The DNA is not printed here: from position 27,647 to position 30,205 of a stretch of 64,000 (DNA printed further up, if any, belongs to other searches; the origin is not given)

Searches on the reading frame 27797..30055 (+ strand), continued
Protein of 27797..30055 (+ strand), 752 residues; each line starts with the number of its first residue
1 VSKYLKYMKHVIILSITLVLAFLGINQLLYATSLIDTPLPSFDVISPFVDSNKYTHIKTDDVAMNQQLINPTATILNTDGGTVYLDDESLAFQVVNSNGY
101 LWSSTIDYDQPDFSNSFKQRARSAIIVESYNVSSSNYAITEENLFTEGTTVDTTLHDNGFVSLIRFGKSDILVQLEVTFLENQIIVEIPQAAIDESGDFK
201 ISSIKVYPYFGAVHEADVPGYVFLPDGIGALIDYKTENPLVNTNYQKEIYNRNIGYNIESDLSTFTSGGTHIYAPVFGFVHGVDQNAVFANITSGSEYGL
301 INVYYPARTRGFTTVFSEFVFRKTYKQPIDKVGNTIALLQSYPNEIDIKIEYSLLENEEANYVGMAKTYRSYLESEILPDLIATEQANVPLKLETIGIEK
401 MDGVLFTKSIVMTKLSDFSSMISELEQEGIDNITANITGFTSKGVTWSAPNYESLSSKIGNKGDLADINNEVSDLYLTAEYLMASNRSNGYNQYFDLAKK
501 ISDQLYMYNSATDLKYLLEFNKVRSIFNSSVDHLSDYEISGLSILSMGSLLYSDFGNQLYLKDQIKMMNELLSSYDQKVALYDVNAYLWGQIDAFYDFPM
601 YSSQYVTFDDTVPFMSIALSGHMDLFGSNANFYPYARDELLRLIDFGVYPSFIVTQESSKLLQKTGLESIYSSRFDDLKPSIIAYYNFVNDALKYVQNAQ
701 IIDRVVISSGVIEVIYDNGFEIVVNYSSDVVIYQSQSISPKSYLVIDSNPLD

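Call 67: fold_search(model_id=the predicted structure, library=pdb)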
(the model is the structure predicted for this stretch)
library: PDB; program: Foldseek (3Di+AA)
matches with E <= 10: 1395; with E <= 0.001: 245
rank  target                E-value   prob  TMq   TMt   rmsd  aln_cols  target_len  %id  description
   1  5opq_A                9.6e-30  1.00  0.63  0.71   5.8       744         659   11  A 3,6-anhydro-D-galactosidase produced by Zobellia galactanivorans. This is an exo-lytic enzyme that hydrolyzes termin (released 2017-11-29)
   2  5opq_D                4.8e-29  1.00  0.64  0.72   5.3       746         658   11  A 3,6-anhydro-D-galactosidase produced by Zobellia galactanivorans. This is an exo-lytic enzyme that hydrolyzes termin (released 2017-11-29)
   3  8rzk_A                6.4e-29  1.00  0.61  0.69   5.9       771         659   11  The Michaelis complex of ZgGH129 D486N from Zobellia galactanivorans with neo-b/k-oligo-carrageenan tetrasaccharide (b (released 2024-07-31)
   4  5wzn_A                4.3e-25  1.00  0.61  0.72   6.5       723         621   11  Alpha-N-acetylgalactosaminidase NagBb from Bifidobacterium bifidum - GalNAc complex (released 2017-06-07)
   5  5wzr_A                1.1e-24  1.00  0.61  0.71   6.3       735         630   11  Alpha-N-acetylgalactosaminidase NagBb from Bifidobacterium bifidum - Gal-NHAc-DNJ complex (released 2017-06-07)
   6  5wzq_A                2.2e-24  1.00  0.59  0.71   6.0       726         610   11  Alpha-N-acetylgalactosaminidase NagBb from Bifidobacterium bifidum - quadruple mutant (released 2017-06-07)
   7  5wzn_B                3.0e-24  1.00  0.61  0.72   5.9       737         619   11  Alpha-N-acetylgalactosaminidase NagBb from Bifidobacterium bifidum - GalNAc complex (released 2017-06-07)
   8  5wzp_B                4.5e-24  1.00  0.57  0.69   7.2       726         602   10  Alpha-N-acetylgalactosaminidase NagBb from Bifidobacterium bifidum - ligand free (released 2017-06-07)
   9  5wzq_B                8.7e-24  1.00  0.60  0.72   6.0       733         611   11  Alpha-N-acetylgalactosaminidase NagBb from Bifidobacterium bifidum - quadruple mutant (released 2017-06-07)
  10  5wzp_A                1.9e-23  1.00  0.58  0.70   6.8       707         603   11  Alpha-N-acetylgalactosaminidase NagBb from Bifidobacterium bifidum - ligand free (released 2017-06-07)
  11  5wzr_B                2.0e-23  1.00  0.59  0.69   6.6       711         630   12  Alpha-N-acetylgalactosaminidase NagBb from Bifidobacterium bifidum - Gal-NHAc-DNJ complex (released 2017-06-07)
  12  6qep                  7.3e-19  1.00  0.46  0.29   8.5       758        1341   10  EngBF DARPin Fusion 4b H14 (released 2019-11-06)
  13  6qev_B                1.2e-18  1.00  0.47  0.29   8.7       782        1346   11  EngBF DARPin Fusion 4b B6 (released 2019-11-06)
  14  6qfo                  1.2e-18  1.00  0.46  0.28   8.9       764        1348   10  EngBF DARPin Fusion 9b 3G124 (released 2019-11-06)
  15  5a59_A                1.3e-18  1.00  0.46  0.34   8.6       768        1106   10  The structure of GH101 E796Q mutant from Streptococcus pneumoniae TIGR4 in complex with T-antigen (released 2015-09-02)
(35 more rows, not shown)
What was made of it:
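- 27797..30055 (+): 752-aa DUF5696 protein, N-terminally membrane-anchored; predicted glycosidase-like fold. Foldseek best matches are GH129 (5OPQ, E 9.6e-30, TMt 0.71), then GH101, GH36, GH31 and GH97 (call 67).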

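Call 69: find_encoding_contigs(protein=P0110, flank=10000, max_places=1)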
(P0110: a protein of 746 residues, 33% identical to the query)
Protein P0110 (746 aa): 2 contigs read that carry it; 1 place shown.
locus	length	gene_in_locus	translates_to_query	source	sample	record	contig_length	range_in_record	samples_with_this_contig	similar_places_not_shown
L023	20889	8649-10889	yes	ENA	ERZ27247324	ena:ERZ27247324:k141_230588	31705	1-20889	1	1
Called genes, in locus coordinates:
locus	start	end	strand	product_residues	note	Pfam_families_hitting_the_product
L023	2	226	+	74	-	?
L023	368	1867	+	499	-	PF01547:SBP_bac_1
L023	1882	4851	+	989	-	PF01547:SBP_bac_1, PF13416:SBP_bac_8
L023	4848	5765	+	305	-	PF00528:BPD_transp_1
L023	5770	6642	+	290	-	PF00528:BPD_transp_1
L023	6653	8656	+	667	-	PF01436:NHL (faint), PF04893:Yip1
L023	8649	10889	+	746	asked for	PF18952:DUF5696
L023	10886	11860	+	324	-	PF00528:BPD_transp_1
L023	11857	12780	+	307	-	PF00528:BPD_transp_1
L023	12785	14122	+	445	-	PF10091:Glycoamylase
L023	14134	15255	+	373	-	PF16227:DUF4886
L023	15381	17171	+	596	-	PF03009:GDPD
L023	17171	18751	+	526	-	PF16403:Bact_surface_Ig-like, PF02018:CBM_4_9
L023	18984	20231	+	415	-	PF10091:Glycoamylase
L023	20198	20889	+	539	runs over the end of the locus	PF00128:Alpha-amylase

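Call 70: find_encoding_contigs(protein=P0116, flank=10000, max_places=1)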
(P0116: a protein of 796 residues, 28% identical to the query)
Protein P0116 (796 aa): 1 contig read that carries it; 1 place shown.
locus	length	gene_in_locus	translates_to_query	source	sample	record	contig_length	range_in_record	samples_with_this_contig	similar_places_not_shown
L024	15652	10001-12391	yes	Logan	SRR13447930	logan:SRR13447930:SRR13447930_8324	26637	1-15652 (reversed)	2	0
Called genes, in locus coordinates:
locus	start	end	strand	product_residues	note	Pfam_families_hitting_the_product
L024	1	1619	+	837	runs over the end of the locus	PF02018:CBM_4_9, PF27624:Porph_assoc (faint), PF16403:Bact_surface_Ig-like (weak), PF02018:CBM_4_9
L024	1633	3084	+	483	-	-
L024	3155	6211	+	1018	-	PF01547:SBP_bac_1, PF13416:SBP_bac_8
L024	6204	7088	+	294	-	-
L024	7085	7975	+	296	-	PF00528:BPD_transp_1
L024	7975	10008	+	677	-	PF01436:NHL (faint), PF04893:Yip1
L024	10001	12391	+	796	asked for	PF18952:DUF5696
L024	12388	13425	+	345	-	PF00528:BPD_transp_1 (weak)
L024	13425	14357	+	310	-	PF00528:BPD_transp_1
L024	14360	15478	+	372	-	PF03935:SKN1_KRE6_Sbg1, PF26113:GH16_XgeA, PF00722:Glyco_hydro_16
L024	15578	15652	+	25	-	?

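Call 71: find_encoding_contigs(protein=P0119, flank=10000, max_places=1)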
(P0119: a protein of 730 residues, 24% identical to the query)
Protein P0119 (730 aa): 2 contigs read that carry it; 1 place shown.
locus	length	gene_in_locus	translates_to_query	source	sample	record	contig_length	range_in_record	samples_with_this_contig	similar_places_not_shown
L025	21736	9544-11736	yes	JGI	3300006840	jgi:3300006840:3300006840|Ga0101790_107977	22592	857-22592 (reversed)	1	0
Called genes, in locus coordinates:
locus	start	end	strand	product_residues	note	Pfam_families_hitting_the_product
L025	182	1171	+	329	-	PF00356:LacI, PF00532:Peripla_BP_1, PF13407:Peripla_BP_4, PF13377:Peripla_BP_3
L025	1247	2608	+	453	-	PF01547:SBP_bac_1, PF13416:SBP_bac_8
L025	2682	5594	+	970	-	PF01547:SBP_bac_1, PF13416:SBP_bac_8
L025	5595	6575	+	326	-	PF00528:BPD_transp_1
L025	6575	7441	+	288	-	PF00528:BPD_transp_1 (weak)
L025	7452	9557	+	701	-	PF01436:NHL (weak), PF08450:SGL (weak), PF01436:NHL (weak), PF07719:TPR_2 (faint), PF13432:TPR_16 (faint), PF04893:Yip1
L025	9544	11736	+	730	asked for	PF18952:DUF5696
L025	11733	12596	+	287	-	-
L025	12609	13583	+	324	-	PF00528:BPD_transp_1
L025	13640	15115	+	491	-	PF22848:ASD1_dom, PF06964:Alpha-L-AF_C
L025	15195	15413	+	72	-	PF03840:SecG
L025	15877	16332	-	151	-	PF01668:SmpB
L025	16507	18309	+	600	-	PF07833:Cu_amine_oxidN1, PF11741:AMIN, PF01520:Amidase_3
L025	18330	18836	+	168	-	PF10646:Germane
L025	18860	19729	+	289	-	PF01177:Asp_Glu_race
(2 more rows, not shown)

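Call 72: find_encoding_contigs(protein=P0104, flank=10000, max_places=1)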
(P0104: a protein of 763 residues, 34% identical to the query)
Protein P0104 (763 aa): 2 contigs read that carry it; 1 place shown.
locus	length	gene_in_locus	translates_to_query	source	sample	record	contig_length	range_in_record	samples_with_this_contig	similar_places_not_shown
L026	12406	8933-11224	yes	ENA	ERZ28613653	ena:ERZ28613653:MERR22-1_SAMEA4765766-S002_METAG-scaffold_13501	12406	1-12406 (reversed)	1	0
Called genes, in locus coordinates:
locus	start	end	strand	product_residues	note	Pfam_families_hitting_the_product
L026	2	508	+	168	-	?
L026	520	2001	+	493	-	PF01547:SBP_bac_1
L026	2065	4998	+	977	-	PF01547:SBP_bac_1, PF13416:SBP_bac_8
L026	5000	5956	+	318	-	PF00528:BPD_transp_1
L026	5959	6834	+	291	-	PF00528:BPD_transp_1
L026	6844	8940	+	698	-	PF01436:NHL (faint), PF04893:Yip1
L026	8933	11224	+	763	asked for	PF18952:DUF5696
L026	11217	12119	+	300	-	PF00528:BPD_transp_1 (weak)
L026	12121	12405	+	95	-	?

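Call 88: find_related_loci(query=A1, collection=metagenome_contigs, flank=10000)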
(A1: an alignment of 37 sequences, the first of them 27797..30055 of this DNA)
Query A1 (752 aa) in metagenome_contigs; peptide patterns used: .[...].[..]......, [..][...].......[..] (x = any residue, [..] = any of these).
599 stretches matched a pattern (row limit reached: there are more); 507 encode a relative of the query (tblastn E <= 1e-3); the best 80 are kept; 79 distinct loci.
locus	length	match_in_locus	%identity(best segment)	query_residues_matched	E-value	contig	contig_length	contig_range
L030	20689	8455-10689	84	8-752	0e+0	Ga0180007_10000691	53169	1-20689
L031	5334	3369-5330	65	39-696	0e+0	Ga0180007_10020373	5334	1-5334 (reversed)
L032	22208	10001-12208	59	1-745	0e+0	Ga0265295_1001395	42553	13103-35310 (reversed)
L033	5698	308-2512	49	9-749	0e+0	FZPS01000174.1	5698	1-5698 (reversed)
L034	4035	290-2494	49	9-749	0e+0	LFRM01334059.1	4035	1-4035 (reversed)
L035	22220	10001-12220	53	1-745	0e+0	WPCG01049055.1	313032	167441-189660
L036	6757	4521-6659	38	36-745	2e-154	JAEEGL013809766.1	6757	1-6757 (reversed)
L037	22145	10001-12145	66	33-748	0e+0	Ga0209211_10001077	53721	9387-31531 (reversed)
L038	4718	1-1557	45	230-749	1e-142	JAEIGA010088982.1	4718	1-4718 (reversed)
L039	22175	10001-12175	49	16-748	0e+0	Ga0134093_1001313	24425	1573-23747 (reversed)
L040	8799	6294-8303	32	83-747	7e-103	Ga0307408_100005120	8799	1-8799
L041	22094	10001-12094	32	51-746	5e-100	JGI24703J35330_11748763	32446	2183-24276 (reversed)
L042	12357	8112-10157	30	51-727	8e-99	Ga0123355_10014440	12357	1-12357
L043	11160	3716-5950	30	8-746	4e-97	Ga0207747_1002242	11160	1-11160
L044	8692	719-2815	32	51-746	2e-96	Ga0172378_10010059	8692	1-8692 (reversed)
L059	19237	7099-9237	30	51-748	9e-87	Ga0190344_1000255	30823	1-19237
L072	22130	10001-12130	27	49-747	3e-80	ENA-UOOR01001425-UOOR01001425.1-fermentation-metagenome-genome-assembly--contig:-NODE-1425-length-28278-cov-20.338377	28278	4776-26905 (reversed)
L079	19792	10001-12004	28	83-748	5e-77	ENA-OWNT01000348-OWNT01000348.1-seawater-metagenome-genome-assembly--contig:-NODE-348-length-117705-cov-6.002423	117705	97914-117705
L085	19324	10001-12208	26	31-746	1e-75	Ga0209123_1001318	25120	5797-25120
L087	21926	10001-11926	28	96-727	9e-75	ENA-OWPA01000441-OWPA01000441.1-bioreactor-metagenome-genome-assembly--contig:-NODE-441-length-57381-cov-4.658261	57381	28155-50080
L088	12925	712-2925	28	2-731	3e-74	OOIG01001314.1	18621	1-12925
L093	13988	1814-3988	26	11-728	6e-72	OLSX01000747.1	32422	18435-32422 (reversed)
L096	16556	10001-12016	27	83-742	1e-70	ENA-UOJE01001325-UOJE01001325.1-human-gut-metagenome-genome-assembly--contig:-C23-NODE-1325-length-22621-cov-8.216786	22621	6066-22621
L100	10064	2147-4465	27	5-743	9e-69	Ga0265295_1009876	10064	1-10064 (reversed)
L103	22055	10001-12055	29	75-749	1e-67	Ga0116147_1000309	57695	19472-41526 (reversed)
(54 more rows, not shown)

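Call 91: search_protein_families(library=pfam, proteins=[L059:11021-11863:+, L072:14345-16000:+, L079:13874-15346:+, L085:14229-15263:+, L087:13900-15585:+, L088:4910-7114:+, L093:5911-8502:+, L096:13969-15036:+, L100:6426-8081:+, L103:14088-18122:+], max_evalue=0.00001)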
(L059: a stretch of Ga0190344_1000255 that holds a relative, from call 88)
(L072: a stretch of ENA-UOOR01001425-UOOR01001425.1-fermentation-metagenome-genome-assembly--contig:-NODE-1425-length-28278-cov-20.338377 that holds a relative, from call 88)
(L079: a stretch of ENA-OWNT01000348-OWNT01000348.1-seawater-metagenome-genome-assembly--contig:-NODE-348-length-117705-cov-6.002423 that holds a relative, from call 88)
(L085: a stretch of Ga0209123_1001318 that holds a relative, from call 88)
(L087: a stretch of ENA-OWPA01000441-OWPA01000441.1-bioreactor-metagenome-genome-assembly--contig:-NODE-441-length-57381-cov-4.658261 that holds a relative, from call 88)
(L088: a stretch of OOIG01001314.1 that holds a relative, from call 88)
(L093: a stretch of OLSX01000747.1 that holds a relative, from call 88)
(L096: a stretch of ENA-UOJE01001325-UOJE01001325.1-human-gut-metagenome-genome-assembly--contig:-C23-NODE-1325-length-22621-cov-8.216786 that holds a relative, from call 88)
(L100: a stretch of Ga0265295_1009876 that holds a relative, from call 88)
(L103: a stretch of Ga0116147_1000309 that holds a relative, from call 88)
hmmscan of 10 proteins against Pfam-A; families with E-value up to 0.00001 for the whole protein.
L059:11021-11863:+ (280 aa): 2 families
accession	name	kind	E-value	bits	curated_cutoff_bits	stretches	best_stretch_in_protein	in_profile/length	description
PF00722.28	Glyco_hydro_16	-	1.1e-30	106.8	22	1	73-273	7-174/175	Glycosyl hydrolases family 16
PF03935.22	SKN1_KRE6_Sbg1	-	3.6e-15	55.8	30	2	28-151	112-230/501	Beta-glucan synthesis-associated protein SKN1/KRE6/Sbg1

L072:14345-16000:+ (551 aa): 3 families
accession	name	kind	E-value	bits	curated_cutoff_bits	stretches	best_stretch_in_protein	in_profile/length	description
PF00128.31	Alpha-amylase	-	2.6e-172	574.5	22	1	13-466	1-446/446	Alpha amylase, catalytic domain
PF16657.11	Malt_amylase_C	-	1.5e-07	31.8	27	1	466-512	1-46/75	Maltogenic Amylase, C-terminal domain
PF23915.1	SusG_C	-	1.8e-07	31.8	27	1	478-534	1-59/62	Alpha-amylase SusG C-terminal domain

L079:13874-15346:+ (490 aa): 2 families
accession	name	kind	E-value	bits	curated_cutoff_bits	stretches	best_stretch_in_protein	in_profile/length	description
PF00884.28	Sulfatase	-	4.4e-35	121.9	25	1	4-334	4-300/301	Sulfatase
PF16347.10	SGSH_C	-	6e-07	30.2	29.3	1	287-418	5-135/154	N-sulphoglucosamine sulphohydrolase, C-terminal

L085:14229-15263:+ (344 aa): 0 families

L087:13900-15585:+ (561 aa): 3 families
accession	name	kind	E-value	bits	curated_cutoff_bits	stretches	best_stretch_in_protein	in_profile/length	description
PF00128.31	Alpha-amylase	-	4.2e-185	616.7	22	1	13-480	1-446/446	Alpha amylase, catalytic domain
PF16657.11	Malt_amylase_C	-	5.6e-10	39.6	27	1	480-553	1-74/75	Maltogenic Amylase, C-terminal domain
PF23915.1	SusG_C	-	1.3e-08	35.5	27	1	492-554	1-62/62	Alpha-amylase SusG C-terminal domain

L088:4910-7114:+ (734 aa): 1 family
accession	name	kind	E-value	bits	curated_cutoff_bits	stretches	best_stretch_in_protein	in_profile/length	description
PF00404.24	Dockerin_1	-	1.3e-12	48.2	22.9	1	678-731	1-57/57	Dockerin type I domain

L093:5911-8502:+ (863 aa): 0 families

L096:13969-15036:+ (355 aa): 0 families

L100:6426-8081:+ (551 aa): 5 families
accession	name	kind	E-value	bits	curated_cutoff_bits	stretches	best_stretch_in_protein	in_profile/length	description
PF03422.21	CBM_6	-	2.1e-21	76.9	28.9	1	431-549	1-125/125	Carbohydrate binding module (family 6)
PF00722.28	Glyco_hydro_16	-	1.8e-18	67.1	22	1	143-307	23-167/175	Glycosyl hydrolases family 16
PF18099.7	CBM_35_2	-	3e-11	43.8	23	1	440-546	4-111/112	Carbohydrate binding module (family 35)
PF03935.22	SKN1_KRE6_Sbg1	-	2.4e-09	36.6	30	0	221-328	341-452/501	Beta-glucan synthesis-associated protein SKN1/KRE6/Sbg1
PF00041.27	fn3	-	3.6e-07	30.7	25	1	338-412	1-77/84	Fibronectin type III domain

L103:14088-18122:+ (1344 aa): 4 families
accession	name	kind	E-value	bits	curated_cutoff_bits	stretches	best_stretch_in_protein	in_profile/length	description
PF16403.11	Bact_surface_Ig-like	-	3.6e-47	158.7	27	3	30-103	2-71/71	Bacterial surface protein, Ig-like domain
PF15418.12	DUF4625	-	3.6e-12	47.1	27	0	158-184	104-130/131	Domain of unknown function (DUF4625)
PF18981.6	InlK_D3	-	4.5e-09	36.7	25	0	602-647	31-75/75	Internalin K domain (D3/D4)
PF19077.6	Big_13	-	1.1e-08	36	27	0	148-184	64-100/102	Bacterial Ig-like domain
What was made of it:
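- The same transport cassette occurs beside GH16 genes in three loci (calls 70, 91).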
